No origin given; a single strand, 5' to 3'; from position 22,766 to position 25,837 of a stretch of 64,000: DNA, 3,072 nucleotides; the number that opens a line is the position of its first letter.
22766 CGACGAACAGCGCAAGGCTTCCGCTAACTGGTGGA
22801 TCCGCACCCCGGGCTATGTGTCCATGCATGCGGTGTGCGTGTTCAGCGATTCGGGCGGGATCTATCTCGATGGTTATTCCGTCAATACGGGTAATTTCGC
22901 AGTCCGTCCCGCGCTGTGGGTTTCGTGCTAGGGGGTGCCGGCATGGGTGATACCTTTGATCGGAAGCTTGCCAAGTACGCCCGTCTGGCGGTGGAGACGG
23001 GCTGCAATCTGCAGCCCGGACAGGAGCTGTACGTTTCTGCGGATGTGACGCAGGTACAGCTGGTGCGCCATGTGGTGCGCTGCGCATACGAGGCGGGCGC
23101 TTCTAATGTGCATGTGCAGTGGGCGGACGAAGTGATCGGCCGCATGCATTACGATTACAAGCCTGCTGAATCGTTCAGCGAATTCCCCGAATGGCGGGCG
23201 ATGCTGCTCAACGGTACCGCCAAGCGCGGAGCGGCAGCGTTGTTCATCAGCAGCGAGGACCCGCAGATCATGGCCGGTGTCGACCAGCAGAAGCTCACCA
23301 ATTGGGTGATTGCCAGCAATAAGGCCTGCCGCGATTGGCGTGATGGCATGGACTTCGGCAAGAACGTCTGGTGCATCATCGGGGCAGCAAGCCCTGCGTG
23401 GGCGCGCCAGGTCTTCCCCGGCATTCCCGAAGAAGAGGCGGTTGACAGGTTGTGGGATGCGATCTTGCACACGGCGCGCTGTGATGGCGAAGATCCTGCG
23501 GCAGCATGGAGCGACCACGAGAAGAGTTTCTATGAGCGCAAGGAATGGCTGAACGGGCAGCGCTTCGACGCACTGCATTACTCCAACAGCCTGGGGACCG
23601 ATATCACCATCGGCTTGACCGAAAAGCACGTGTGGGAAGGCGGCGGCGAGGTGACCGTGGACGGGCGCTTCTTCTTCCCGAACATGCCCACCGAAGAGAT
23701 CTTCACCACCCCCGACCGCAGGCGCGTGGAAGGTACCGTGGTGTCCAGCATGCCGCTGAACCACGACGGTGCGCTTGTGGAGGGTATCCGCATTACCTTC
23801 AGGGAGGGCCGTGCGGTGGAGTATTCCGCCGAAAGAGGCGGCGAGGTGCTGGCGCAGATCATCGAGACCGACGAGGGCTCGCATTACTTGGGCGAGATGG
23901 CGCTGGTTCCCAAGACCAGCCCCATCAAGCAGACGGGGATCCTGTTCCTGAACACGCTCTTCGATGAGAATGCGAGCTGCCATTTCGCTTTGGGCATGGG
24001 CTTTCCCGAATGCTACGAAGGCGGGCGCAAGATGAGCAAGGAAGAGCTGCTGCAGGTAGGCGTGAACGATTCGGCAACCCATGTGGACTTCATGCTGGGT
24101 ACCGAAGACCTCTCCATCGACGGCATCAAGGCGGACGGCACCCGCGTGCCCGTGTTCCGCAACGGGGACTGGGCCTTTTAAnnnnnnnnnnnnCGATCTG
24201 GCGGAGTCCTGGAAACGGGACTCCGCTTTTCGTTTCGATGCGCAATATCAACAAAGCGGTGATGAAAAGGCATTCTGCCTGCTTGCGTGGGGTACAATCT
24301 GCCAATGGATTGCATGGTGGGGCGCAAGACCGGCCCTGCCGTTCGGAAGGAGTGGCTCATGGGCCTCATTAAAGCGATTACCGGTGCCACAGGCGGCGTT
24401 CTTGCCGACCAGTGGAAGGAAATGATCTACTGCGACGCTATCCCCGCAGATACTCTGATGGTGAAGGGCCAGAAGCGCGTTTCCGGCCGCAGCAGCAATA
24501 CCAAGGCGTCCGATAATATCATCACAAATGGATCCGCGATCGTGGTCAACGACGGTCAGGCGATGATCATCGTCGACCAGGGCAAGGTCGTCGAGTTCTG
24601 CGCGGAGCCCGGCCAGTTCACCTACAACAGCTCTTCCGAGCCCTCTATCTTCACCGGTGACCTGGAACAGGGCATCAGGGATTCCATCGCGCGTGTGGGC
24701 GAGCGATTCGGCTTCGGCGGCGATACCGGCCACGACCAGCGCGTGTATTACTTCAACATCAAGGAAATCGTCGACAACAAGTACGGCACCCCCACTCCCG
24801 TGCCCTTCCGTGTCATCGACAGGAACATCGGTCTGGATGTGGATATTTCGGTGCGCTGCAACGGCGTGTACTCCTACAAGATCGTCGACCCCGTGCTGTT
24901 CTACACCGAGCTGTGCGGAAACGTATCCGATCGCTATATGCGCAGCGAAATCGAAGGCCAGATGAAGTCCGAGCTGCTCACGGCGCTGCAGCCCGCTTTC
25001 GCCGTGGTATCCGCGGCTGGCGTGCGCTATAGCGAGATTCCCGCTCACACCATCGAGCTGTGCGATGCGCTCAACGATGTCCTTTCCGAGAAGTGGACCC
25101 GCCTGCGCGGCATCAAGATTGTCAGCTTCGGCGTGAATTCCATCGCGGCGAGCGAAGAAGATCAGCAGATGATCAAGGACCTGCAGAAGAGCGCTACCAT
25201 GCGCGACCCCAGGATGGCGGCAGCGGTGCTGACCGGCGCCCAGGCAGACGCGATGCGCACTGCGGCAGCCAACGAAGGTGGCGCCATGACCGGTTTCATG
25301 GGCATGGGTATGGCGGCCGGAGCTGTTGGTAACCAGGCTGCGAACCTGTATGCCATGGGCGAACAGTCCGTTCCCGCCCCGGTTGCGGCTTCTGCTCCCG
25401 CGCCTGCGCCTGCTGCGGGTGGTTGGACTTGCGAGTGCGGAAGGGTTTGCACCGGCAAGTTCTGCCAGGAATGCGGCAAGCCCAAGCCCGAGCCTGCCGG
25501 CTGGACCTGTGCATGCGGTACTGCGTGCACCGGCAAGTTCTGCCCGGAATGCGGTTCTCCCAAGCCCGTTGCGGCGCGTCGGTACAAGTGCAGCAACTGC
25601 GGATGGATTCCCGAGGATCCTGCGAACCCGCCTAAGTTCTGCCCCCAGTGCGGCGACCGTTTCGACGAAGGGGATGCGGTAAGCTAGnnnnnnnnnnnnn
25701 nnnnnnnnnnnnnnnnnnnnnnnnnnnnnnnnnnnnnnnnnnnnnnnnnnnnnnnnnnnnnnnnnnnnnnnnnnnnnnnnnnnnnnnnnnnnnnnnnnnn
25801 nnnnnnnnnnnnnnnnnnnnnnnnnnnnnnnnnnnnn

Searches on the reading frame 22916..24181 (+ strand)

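Call 7: search_protein_families(library=pfam, proteins=[window:22916-24181:+], max_evalue=0.01)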
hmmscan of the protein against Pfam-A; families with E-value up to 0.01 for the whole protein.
window:22916-24181:+ (421 aa): 1 family
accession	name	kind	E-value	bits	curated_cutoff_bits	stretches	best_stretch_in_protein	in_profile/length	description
PF02073.20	Peptidase_M29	-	1.9e-162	541.2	27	1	15-419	2-406/406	Thermophilic metalloprotease (M29)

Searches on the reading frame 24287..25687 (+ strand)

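Call 7: search_protein_families(library=pfam, proteins=[window:24287-25687:+], max_evalue=0.01)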
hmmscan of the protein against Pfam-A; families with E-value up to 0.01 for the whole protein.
window:24287-25687:+ (466 aa): 3 families
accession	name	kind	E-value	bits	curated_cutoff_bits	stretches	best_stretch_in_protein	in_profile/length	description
PF13421.11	Band_7_1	-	2.7e-19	70.1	24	1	76-298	8-205/211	SPFH domain-Band 7 family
PF14803.11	Zn_ribbon_Nudix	-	0.0022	18.3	25.6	0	417-441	1-31/34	Nudix N-terminal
PF21349.2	RUBY_RBDX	-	0.0042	16.9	26.5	1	433-456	1-23/30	Rubrerythrin, rubredoxin-like domain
